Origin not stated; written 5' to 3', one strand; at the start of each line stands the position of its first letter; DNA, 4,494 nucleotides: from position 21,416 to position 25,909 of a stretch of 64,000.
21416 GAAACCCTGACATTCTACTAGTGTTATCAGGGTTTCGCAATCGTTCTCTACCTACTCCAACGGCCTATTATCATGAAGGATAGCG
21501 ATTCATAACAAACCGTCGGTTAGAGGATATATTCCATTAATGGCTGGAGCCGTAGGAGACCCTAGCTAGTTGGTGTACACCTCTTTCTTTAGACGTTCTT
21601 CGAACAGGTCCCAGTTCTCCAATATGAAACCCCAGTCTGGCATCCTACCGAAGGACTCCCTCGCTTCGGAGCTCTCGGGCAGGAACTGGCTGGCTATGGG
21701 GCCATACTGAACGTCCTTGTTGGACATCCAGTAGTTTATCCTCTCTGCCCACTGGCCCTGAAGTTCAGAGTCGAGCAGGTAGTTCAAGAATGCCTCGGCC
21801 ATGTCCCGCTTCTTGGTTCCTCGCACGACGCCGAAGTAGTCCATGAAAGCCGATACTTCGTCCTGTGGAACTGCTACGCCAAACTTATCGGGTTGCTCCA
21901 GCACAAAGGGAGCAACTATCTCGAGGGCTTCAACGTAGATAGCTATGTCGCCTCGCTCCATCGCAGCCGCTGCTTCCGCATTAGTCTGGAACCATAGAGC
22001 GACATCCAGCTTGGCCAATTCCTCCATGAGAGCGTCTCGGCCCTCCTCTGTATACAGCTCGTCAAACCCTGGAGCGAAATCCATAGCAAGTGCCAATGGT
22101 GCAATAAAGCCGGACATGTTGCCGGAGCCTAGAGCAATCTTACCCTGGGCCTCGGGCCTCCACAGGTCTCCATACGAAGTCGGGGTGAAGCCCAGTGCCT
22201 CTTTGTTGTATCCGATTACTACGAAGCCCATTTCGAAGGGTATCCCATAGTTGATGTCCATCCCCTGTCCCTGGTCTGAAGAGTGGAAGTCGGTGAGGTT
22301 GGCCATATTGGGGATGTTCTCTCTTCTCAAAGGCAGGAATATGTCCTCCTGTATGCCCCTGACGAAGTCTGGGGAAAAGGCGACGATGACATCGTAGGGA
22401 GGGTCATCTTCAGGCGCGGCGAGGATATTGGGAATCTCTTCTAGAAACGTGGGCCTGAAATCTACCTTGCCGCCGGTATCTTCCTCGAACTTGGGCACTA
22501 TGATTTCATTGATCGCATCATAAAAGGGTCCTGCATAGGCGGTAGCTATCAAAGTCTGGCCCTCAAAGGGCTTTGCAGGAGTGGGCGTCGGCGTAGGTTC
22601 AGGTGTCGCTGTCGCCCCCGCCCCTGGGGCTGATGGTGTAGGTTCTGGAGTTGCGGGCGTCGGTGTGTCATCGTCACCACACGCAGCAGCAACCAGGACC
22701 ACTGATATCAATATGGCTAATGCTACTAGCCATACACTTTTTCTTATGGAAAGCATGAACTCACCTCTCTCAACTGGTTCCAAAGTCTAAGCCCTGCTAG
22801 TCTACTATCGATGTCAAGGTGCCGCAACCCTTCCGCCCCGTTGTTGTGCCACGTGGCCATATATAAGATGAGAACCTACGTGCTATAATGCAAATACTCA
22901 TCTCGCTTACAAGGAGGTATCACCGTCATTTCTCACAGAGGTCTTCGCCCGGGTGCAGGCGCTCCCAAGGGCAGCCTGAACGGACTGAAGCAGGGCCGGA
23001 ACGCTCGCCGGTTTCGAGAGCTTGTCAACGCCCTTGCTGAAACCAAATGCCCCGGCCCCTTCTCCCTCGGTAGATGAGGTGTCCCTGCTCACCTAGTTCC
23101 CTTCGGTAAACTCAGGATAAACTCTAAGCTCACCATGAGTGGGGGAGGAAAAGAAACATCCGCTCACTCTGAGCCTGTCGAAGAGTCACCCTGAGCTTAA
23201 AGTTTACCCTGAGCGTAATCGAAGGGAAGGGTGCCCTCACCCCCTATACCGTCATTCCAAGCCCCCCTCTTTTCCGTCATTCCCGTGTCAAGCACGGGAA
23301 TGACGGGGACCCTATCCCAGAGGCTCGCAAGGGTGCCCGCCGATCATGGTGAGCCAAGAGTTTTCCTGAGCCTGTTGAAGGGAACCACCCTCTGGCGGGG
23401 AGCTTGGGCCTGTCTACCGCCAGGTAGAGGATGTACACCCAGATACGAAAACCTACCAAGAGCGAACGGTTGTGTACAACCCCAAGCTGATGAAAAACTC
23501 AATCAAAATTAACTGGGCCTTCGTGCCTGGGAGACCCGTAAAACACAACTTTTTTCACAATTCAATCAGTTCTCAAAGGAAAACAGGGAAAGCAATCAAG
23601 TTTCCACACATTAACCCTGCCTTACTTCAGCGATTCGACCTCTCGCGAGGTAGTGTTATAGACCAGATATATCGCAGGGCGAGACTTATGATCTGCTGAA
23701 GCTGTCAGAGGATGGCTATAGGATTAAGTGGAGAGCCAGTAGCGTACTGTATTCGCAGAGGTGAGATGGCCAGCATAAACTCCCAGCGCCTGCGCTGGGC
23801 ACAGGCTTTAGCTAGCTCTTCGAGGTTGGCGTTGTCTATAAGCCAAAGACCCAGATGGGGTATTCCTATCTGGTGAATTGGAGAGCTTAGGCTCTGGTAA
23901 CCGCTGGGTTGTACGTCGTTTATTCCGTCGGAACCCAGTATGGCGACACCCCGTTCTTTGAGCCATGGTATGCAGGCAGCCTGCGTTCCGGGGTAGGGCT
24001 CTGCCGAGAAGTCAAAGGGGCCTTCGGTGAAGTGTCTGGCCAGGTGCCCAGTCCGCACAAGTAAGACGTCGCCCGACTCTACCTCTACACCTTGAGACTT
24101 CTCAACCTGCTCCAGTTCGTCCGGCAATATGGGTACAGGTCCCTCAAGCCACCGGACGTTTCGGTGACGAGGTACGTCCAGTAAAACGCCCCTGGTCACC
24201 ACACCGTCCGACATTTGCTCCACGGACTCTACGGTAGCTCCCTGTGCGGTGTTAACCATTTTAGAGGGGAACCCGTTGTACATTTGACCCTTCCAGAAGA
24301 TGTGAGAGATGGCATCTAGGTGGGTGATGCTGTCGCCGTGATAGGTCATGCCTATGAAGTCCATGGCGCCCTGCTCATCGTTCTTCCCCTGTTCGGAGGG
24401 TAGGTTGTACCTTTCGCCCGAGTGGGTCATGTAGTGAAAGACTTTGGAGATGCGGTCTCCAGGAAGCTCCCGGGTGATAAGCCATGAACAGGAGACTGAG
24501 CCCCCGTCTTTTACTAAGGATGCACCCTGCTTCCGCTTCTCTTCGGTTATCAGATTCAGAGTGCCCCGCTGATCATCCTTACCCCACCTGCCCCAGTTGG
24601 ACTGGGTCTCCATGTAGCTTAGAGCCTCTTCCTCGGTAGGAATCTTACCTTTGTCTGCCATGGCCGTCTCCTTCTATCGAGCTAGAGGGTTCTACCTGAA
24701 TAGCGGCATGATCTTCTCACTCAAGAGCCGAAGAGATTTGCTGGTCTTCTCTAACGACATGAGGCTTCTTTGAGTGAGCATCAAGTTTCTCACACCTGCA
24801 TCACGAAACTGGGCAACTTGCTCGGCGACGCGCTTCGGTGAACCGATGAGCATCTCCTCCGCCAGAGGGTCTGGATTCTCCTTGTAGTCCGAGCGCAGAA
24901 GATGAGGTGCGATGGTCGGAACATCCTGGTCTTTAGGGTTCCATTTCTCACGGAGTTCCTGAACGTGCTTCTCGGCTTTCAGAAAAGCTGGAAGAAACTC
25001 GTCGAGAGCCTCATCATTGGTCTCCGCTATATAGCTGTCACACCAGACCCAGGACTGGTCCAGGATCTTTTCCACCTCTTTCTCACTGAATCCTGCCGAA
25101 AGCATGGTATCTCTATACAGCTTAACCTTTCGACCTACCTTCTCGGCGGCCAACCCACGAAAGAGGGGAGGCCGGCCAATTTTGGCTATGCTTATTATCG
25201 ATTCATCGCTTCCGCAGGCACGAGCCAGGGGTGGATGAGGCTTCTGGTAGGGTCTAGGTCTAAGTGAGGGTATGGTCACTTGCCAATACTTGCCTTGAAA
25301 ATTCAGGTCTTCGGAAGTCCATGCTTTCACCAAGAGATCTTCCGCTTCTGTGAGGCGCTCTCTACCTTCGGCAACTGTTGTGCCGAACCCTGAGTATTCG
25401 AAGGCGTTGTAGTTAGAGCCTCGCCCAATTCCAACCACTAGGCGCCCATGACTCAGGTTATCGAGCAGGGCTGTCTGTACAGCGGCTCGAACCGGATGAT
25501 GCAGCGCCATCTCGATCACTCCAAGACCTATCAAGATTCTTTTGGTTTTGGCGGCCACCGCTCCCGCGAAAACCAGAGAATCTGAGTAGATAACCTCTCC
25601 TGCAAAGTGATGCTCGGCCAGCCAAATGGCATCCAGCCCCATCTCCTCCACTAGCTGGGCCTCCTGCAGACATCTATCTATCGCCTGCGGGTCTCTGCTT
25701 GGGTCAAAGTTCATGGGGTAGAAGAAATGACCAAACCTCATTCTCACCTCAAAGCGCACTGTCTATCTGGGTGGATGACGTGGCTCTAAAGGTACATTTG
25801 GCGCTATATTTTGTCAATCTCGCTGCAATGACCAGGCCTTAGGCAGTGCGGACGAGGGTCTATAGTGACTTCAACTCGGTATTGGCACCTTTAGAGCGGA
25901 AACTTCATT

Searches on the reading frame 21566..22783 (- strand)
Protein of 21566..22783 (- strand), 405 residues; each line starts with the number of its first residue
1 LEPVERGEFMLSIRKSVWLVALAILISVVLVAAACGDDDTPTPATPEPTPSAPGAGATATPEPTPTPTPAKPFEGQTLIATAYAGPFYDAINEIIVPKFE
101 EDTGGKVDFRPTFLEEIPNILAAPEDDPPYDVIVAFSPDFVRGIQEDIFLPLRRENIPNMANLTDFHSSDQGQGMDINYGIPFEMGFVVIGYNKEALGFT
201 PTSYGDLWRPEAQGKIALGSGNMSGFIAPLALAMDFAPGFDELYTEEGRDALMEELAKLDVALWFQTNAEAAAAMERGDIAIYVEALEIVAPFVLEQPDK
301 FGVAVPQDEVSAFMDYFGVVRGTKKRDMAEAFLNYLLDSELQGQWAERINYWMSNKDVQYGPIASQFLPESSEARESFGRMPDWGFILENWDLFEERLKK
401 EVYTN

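Call 15: search_protein_families(library=pfam, proteins=[window:21566-22783:-])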
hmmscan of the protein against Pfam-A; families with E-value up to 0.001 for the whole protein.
window:21566-22783:- (405 aa): 4 families
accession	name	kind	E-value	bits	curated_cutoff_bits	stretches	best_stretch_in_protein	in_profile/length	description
PF13416.11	SBP_bac_8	-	2.1e-24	87.2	27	1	97-359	4-266/279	Bacterial extracellular solute-binding protein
PF13343.11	SBP_bac_6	-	1.1e-23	84.4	24.6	1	127-351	1-217/245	Bacterial extracellular solute-binding protein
PF01547.30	SBP_bac_1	-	2.2e-09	38.2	26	1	89-342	6-306/307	Bacterial extracellular solute-binding protein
PF13531.11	SBP_bac_11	-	7.1e-07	29.7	25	1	82-345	4-221/227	Bacterial extracellular solute-binding protein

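Call 33: find_homologous_proteins(query=window:21566-22783:-, max_evalue=1e-30)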
Query window:21566-22783:- (405 aa): 22 proteins with E <= 1e-30 among 8000 candidates.
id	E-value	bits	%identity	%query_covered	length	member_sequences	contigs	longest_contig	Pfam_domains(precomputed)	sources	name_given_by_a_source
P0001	7.9e-266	900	100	98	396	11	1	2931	PF13531.12,PF13416.12,PF13343.12,PF01547.31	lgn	-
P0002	1.7e-131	457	56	86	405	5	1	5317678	PF13416.12,PF13343.12,PF01547.31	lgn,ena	-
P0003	1.1e-126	441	50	98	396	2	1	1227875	PF13416.12,PF13343.12,PF01547.31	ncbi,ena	-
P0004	3.1e-119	417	51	92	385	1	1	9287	PF13416.12,PF13343.12,PF01547.31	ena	-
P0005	6.6e-119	416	45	98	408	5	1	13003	PF13416.12,PF13343.12,PF01547.31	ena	-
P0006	3.2e-117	410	54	83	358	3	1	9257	PF13416.12,PF13343.12,PF01547.31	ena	-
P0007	1.6e-116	408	49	98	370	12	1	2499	PF13531.12,PF13416.12,PF13343.12,PF01547.31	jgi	jgi:spermidine/putrescine transport system substrate-binding protein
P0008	2.9e-115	404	49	98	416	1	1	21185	PF13416.12,PF13343.12,PF01547.31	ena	-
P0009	1.4e-114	401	49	98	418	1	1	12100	PF13531.12,PF13416.12,PF13343.12,PF01547.31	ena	-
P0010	2.7e-113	397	47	98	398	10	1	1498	PF13531.12,PF13416.12,PF13343.12,PF01547.31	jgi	jgi:spermidine/putrescine transport system substrate-binding protein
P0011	1.2e-112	395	52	84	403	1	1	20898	PF13416.12,PF13343.12,PF01547.31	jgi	jgi:spermidine/putrescine transport system substrate-binding protein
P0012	1.5e-111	391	49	97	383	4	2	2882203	PF13416.12,PF13343.12,PF01547.31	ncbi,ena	-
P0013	1.7e-111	391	47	98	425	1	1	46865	PF13416.12,PF13343.12,PF01547.31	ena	-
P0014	6.4e-110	386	48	98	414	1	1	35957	PF13416.12,PF13343.12,PF01547.31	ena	-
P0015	3.6e-109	384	45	98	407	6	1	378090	PF13416.12,PF13343.12,PF01547.31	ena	-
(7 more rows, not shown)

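Call 34: find_encoding_contigs(protein=P0001, flank=10000, max_places=10)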
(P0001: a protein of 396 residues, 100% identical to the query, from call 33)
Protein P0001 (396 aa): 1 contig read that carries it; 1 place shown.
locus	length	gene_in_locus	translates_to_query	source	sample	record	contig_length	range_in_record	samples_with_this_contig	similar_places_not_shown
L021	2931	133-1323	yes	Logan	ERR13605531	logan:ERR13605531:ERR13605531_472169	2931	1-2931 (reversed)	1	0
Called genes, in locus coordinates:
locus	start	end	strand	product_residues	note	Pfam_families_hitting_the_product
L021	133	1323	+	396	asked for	PF01547:SBP_bac_1, PF13531:SBP_bac_11 (weak), PF13416:SBP_bac_8, PF13343:SBP_bac_6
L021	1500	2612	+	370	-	PF13531:SBP_bac_11, PF01547:SBP_bac_1, PF13416:SBP_bac_8, PF13343:SBP_bac_6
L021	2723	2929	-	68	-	?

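Call 35: list_cluster_members(proteins=[P0001])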
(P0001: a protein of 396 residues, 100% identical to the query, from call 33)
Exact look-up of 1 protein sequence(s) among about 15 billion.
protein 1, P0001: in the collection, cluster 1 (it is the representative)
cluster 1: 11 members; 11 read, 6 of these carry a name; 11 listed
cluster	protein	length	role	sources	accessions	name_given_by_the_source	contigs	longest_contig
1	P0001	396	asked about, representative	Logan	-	-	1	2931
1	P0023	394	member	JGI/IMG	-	spermidine/putrescine transport system substrate-binding protein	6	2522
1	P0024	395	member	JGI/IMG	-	spermidine/putrescine transport system substrate-binding protein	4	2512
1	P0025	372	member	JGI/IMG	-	spermidine/putrescine transport system substrate-binding protein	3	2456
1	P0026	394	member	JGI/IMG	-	spermidine/putrescine transport system substrate-binding protein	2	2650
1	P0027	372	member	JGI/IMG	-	spermidine/putrescine transport system substrate-binding protein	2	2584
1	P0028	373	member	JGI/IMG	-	spermidine/putrescine transport system substrate-binding protein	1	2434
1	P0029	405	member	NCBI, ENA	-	-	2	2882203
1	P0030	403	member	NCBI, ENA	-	-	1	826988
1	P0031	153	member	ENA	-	-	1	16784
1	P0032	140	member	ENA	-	-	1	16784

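Call 36: find_encoding_contigs(protein=P0029, flank=10000, max_places=10)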
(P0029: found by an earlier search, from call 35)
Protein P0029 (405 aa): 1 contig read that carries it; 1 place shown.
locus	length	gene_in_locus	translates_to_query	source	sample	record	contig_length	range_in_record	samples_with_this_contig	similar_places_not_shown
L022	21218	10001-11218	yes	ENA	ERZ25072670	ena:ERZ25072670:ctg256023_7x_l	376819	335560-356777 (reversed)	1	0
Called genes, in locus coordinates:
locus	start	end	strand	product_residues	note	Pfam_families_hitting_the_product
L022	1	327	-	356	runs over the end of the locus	PF00296:Bac_luciferase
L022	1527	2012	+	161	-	-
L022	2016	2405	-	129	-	PF01641:SelR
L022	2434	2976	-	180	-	PF01323:DSBA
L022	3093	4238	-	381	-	PF04909:Amidohydro_2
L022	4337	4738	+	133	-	PF00903:Glyoxalase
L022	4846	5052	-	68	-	-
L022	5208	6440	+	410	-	PF13433:Peripla_BP_5, PF13458:Peripla_BP_6, PF01094:ANF_receptor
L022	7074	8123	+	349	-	PF00296:Bac_luciferase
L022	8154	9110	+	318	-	PF04199:Cyclase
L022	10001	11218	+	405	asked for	PF01547:SBP_bac_1, PF13531:SBP_bac_11 (weak), PF13416:SBP_bac_8, PF13343:SBP_bac_6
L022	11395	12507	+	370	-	PF13531:SBP_bac_11, PF01547:SBP_bac_1, PF13416:SBP_bac_8, PF13343:SBP_bac_6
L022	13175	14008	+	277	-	-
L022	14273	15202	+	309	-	PF03631:Virul_fac_BrkB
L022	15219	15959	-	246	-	PF00520:Ion_trans, PF07885:Ion_trans_2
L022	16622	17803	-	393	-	PF00296:Bac_luciferase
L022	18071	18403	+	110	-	PF00903:Glyoxalase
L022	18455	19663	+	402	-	PF02515:CoA_transf_3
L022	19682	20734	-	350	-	PF02126:PTE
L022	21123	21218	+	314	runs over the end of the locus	PF13098:Thioredoxin_2 (faint)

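Call 37: find_encoding_contigs(protein=P0030, flank=10000, max_places=10)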
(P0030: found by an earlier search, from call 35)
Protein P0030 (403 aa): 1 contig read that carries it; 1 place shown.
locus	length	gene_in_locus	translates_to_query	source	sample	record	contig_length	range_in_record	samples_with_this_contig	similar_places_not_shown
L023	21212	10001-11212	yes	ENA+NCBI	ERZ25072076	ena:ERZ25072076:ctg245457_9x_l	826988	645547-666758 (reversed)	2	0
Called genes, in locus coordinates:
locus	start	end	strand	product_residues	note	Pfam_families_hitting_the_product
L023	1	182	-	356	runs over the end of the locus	PF00296:Bac_luciferase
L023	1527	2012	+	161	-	-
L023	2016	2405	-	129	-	PF01641:SelR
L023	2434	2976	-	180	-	PF01323:DSBA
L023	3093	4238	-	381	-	PF04909:Amidohydro_2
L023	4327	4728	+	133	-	PF00903:Glyoxalase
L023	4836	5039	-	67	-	-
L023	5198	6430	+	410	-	PF13433:Peripla_BP_5, PF13458:Peripla_BP_6, PF01094:ANF_receptor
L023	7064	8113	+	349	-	PF00296:Bac_luciferase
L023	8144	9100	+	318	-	PF04199:Cyclase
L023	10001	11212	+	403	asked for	PF01547:SBP_bac_1, PF13531:SBP_bac_11 (weak), PF13416:SBP_bac_8, PF13343:SBP_bac_6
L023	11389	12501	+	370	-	PF13531:SBP_bac_11, PF01547:SBP_bac_1, PF13416:SBP_bac_8, PF13343:SBP_bac_6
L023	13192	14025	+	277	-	-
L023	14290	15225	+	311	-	PF03631:Virul_fac_BrkB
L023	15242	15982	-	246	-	PF00520:Ion_trans, PF07885:Ion_trans_2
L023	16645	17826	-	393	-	PF00296:Bac_luciferase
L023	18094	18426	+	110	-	PF00903:Glyoxalase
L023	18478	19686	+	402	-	PF02515:CoA_transf_3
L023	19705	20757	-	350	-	PF02126:PTE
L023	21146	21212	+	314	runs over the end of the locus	PF13098:Thioredoxin_2 (faint)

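Call 49: find_encoding_contigs(protein=P0012, flank=10000, max_places=10)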
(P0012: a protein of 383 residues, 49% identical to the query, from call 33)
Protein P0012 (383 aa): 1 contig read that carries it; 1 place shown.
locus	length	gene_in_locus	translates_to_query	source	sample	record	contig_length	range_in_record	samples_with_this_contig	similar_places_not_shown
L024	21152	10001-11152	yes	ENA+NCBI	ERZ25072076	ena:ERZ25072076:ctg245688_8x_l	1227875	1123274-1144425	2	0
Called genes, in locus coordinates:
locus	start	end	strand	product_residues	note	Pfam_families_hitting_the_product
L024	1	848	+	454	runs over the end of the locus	PF03951:Gln-synt_N (weak), PF00120:Gln-synt_C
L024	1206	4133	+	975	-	PF13510:Fer2_4, PF00890:FAD_binding_2, PF07992:Pyr_redox_2, PF12831:FAD_oxidored, PF17806:SO_alpha_A3, PF04324:Fer2_BFD, PF01571:GCV_T, PF08669:GCV_T_C, +5 more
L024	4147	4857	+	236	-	PF01571:GCV_T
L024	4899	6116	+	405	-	PF00890:FAD_binding_2 (faint), PF01266:DAO, PF12831:FAD_oxidored (faint), PF13738:Pyr_redox_3 (faint)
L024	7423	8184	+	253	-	PF00892:EamA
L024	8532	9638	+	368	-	PF04909:Amidohydro_2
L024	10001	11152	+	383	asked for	PF01547:SBP_bac_1, PF13416:SBP_bac_8, PF13343:SBP_bac_6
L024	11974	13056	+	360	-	PF02615:Ldh_2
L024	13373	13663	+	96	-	-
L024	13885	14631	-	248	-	PF10517:DM13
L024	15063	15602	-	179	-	-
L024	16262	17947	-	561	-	PF08757:CotH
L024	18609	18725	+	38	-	-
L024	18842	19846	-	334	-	PF01545:Cation_efflux, PF16916:ZT_dimer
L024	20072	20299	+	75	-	-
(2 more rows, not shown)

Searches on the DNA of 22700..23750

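Call 92: search_rna_families(source=window, start=22700, end=23750, threshold=evalue, max_evalue=1)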
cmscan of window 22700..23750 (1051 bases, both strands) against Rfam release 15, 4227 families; matches with E-value up to 1: 0.
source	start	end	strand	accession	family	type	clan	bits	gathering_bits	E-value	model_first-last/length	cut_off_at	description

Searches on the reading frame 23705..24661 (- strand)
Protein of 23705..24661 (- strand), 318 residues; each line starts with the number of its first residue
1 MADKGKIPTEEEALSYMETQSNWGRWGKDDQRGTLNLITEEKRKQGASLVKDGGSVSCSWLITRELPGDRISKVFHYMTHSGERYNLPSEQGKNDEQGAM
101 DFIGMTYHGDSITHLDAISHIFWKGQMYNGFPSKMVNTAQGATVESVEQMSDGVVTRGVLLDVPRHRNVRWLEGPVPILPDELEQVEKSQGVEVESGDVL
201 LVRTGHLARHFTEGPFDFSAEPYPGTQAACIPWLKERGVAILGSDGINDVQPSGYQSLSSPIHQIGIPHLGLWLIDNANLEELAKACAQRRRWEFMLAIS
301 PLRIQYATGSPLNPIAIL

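Call 14: find_encoding_contigs(protein=window:23705-24661:-, flank=10000, max_places=6)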
Protein window:23705-24661:- (318 aa): no gene with exactly this product is on record in the collection.

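Call 15: search_protein_families(library=pfam, proteins=[window:23705-24661:-])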
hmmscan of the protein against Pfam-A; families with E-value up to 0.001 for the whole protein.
window:23705-24661:- (318 aa): 1 family
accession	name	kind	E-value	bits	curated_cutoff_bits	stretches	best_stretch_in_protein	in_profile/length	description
PF04199.19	Cyclase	-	1.9e-17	64.2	23.1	1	104-247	23-138/142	Putative cyclase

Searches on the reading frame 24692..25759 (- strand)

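Call 15: search_protein_families(library=pfam, proteins=[window:24692-25759:-])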
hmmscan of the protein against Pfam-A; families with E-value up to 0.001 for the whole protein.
window:24692-25759:- (355 aa): 1 family
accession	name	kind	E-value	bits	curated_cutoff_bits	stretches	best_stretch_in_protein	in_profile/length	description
PF00296.26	Bac_luciferase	-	3.2e-51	175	27.9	1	7-324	1-313/314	Luciferase-like monooxygenase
